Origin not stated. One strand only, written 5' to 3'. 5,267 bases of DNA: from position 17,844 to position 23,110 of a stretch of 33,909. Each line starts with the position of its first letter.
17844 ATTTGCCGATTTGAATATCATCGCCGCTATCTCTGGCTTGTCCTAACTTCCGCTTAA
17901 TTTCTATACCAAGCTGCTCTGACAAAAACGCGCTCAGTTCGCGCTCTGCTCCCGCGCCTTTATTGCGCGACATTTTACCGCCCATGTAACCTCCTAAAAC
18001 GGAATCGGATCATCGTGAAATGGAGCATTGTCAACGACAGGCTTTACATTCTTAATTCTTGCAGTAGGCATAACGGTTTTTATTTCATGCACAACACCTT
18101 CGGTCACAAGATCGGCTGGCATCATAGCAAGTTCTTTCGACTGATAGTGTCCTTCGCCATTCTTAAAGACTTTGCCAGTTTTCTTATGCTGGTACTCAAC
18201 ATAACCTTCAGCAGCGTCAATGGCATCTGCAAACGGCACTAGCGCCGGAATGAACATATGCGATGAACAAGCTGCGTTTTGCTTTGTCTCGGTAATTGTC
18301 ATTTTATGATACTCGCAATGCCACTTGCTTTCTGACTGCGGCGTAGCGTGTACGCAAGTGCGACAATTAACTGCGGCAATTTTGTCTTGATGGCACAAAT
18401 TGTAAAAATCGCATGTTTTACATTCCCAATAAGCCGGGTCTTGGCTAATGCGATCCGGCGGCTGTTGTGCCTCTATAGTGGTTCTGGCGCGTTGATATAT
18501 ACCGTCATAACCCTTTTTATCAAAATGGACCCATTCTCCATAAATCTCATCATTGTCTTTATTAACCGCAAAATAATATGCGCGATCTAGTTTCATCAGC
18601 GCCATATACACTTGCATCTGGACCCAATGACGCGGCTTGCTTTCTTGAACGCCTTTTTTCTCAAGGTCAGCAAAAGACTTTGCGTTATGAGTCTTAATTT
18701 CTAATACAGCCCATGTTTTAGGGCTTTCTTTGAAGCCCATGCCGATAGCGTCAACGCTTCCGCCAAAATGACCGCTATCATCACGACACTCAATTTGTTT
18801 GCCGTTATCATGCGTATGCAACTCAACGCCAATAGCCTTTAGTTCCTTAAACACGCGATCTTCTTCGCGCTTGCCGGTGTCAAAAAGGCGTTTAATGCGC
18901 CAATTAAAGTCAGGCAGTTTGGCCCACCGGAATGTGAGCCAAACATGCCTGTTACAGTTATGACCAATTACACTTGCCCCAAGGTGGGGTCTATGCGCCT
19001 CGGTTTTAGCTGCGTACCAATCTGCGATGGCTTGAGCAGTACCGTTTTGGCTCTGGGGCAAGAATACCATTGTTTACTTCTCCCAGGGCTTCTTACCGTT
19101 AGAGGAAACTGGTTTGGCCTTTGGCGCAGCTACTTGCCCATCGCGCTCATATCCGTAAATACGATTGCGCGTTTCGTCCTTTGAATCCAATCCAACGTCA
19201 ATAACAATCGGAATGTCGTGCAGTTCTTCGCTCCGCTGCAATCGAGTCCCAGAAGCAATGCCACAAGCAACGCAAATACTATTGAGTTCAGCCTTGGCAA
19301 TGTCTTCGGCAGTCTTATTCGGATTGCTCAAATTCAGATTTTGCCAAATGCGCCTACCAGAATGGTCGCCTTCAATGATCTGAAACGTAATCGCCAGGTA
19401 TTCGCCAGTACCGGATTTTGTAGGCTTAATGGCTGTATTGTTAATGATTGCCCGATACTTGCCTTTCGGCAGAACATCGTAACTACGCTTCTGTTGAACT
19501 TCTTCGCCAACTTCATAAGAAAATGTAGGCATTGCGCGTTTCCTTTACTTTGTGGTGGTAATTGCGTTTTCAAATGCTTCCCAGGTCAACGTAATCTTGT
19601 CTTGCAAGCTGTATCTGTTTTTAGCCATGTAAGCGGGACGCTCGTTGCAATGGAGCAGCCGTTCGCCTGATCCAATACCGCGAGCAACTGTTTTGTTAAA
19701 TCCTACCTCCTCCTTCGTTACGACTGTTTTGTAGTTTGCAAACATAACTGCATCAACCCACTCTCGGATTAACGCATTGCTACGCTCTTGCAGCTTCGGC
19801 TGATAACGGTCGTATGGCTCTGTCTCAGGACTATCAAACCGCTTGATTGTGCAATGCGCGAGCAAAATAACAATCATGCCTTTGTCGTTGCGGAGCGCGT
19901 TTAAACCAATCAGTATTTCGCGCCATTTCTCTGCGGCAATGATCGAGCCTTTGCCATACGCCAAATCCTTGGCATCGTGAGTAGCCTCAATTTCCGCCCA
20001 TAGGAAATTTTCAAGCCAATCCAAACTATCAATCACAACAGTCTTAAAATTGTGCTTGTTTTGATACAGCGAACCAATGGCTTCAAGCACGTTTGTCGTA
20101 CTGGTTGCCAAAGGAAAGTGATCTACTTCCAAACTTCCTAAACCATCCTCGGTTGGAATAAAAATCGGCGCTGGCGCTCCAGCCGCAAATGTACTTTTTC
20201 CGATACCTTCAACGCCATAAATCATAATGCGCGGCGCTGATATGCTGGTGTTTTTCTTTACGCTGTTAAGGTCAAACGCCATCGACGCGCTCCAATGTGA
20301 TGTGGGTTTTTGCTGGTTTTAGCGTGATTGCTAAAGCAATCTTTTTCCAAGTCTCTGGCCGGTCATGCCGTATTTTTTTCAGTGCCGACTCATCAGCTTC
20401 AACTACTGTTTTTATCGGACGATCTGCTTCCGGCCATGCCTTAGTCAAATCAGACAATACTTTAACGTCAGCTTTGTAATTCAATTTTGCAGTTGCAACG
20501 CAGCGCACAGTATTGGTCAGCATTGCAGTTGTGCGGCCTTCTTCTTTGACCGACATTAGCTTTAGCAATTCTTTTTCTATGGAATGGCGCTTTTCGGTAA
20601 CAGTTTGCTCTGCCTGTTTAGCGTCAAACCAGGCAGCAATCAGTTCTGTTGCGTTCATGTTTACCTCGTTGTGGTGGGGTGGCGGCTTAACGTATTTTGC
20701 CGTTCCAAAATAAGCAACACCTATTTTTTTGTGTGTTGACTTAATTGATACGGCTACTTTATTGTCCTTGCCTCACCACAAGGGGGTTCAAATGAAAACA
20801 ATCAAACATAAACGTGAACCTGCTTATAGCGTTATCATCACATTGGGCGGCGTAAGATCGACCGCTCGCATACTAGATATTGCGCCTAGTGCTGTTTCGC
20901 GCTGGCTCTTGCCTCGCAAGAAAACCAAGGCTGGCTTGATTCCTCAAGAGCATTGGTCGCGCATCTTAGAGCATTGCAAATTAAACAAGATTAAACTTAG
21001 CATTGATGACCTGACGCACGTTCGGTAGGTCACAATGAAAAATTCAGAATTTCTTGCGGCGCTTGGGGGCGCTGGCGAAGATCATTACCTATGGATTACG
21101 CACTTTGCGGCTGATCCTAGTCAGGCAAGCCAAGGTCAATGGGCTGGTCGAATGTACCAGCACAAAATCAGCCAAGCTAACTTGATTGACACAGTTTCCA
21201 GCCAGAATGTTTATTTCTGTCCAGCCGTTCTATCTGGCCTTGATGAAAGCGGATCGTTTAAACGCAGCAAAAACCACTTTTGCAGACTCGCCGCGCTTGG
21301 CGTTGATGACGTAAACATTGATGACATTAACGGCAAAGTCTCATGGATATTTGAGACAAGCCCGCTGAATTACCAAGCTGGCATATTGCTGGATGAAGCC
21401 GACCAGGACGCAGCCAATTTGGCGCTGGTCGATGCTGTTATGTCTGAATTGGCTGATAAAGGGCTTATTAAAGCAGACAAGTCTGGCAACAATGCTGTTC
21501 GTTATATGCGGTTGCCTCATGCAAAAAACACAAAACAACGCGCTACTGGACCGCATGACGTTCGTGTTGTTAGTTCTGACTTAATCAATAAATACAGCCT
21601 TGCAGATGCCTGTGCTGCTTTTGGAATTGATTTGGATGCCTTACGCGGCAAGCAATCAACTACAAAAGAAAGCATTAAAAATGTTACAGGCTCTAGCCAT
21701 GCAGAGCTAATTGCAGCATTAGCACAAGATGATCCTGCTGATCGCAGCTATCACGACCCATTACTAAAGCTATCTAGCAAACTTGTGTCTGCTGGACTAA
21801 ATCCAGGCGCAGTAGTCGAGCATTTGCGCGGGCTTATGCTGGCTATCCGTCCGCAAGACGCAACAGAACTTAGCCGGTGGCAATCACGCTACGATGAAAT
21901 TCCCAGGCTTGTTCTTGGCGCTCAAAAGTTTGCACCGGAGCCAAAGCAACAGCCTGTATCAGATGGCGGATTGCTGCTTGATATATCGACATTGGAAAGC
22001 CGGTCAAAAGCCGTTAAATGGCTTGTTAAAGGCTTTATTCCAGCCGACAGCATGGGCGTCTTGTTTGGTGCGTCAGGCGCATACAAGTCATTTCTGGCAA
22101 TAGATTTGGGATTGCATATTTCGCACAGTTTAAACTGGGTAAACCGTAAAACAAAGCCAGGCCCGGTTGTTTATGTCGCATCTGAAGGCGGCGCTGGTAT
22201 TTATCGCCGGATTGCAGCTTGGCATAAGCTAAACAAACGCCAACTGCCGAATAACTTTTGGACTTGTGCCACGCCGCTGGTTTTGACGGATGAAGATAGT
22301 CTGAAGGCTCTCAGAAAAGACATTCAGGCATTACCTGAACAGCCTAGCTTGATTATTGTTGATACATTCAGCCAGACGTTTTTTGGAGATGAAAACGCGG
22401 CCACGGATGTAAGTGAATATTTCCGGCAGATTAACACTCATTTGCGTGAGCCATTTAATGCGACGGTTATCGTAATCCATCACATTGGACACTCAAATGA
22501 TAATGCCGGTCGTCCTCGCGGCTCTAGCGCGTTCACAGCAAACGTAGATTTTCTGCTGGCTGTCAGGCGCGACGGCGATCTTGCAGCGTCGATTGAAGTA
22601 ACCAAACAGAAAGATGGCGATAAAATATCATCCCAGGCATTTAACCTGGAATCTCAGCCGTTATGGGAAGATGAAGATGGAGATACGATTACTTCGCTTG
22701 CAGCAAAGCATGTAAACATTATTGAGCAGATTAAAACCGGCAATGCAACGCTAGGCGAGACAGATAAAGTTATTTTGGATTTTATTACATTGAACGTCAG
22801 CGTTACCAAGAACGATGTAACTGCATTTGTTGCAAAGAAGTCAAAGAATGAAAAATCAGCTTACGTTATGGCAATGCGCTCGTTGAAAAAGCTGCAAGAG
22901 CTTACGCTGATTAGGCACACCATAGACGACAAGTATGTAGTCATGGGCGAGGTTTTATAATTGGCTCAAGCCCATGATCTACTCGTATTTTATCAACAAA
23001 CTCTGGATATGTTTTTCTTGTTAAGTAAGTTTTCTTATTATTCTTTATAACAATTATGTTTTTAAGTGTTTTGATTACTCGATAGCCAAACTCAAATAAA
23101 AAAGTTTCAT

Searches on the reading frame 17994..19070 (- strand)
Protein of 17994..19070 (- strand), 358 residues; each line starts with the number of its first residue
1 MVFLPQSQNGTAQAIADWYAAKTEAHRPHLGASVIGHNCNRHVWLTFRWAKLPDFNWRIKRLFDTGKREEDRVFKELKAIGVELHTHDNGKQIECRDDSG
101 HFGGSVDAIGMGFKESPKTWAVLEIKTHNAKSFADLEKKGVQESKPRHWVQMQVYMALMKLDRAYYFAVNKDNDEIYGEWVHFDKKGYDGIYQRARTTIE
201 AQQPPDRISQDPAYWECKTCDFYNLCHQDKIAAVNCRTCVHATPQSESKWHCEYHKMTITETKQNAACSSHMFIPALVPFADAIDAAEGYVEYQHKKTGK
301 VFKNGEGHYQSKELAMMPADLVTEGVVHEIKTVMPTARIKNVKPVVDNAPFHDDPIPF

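Call 18: search_protein_families(library=phrogs, proteins=[window:17994-19070:-], max_evalue=0.01)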
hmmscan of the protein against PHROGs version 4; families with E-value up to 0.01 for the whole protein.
window:17994-19070:- (358 aa): 3 families
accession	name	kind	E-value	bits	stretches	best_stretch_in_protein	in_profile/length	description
phrog_1990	-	DNA, RNA and nucleotide metabolism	9e-94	315.1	1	8-279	14-289/290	Cas4-domain exonuclease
phrog_1706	-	DNA, RNA and nucleotide metabolism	1.4e-11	45.4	1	60-232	82-248/293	CRISPR/Cas system associated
phrog_434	-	DNA, RNA and nucleotide metabolism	3.7e-08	34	1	96-213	137-231/372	RecE-like recombination exonuclease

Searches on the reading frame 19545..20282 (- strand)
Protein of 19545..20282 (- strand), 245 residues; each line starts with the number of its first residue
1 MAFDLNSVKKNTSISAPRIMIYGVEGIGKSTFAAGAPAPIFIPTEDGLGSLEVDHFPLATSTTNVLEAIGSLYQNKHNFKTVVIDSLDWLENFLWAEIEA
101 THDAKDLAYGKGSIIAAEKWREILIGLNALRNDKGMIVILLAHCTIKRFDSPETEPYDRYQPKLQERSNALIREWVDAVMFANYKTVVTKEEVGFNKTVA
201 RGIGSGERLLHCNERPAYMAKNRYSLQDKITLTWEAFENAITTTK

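Call 64: search_protein_families(library=phrogs, proteins=[window:19545-20282:-], max_evalue=0.001)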
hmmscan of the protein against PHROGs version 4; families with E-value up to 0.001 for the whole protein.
window:19545-20282:- (245 aa): 1 family
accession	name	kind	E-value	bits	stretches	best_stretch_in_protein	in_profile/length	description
phrog_124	-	DNA, RNA and nucleotide metabolism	6e-45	155.2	1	8-233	35-248/382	Sak4-like ssDNA annealing protein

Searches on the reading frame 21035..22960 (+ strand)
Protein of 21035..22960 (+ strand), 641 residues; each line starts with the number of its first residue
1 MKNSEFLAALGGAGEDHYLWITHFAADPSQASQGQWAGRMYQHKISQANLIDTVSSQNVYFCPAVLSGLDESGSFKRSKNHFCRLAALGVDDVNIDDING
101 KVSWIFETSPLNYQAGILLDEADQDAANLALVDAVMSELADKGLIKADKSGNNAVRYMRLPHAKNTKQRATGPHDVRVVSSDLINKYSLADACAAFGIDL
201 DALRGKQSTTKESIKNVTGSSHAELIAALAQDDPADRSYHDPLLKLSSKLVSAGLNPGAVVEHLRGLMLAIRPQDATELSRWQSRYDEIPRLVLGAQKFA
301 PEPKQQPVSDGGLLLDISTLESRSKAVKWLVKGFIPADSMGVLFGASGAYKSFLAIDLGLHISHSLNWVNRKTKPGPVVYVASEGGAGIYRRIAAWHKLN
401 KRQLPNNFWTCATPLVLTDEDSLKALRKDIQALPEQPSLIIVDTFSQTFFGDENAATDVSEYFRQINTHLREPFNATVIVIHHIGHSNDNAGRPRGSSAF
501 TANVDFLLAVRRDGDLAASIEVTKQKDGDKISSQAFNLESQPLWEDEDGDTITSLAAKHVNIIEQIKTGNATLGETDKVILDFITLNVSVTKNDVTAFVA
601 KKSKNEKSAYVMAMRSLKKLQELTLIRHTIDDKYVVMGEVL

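Call 18: search_protein_families(library=phrogs, proteins=[window:21035-22960:+], max_evalue=0.01)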
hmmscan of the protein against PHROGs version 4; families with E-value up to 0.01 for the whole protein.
window:21035-22960:+ (641 aa): 12 families
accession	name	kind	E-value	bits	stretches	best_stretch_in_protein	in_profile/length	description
phrog_2850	-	unknown function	7.1e-54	184.4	1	321-557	141-379/465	-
phrog_3123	-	unknown function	2.2e-33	116.7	1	14-520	18-546/583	-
phrog_906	-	DNA, RNA and nucleotide metabolism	5.2e-32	112.5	1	326-543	515-742/872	DNA polymerase/primase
phrog_3228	-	DNA, RNA and nucleotide metabolism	2.1e-12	47.2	1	328-550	364-597/766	replicative helicase-primase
phrog_6357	-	unknown function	1.3e-11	45.4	1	325-569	18-248/321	-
phrog_6012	-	DNA, RNA and nucleotide metabolism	3e-11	44.2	1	327-490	135-299/447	DNA helicase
phrog_239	-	DNA, RNA and nucleotide metabolism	3.6e-10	40.4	1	327-550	348-603/801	DNA primase/helicase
phrog_1284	-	unknown function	9e-10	39.4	1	324-485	21-185/306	-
phrog_2597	-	DNA, RNA and nucleotide metabolism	8.6e-09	35.5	1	330-510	359-544/747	DNA primase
phrog_25693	-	unknown function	0.0001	22.1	1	328-517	40-245/405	-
phrog_4861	-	DNA, RNA and nucleotide metabolism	0.00019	21.8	1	104-201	129-234/358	DNA primase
phrog_4405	-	unknown function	0.0027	18.9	0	580-634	20-73/168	-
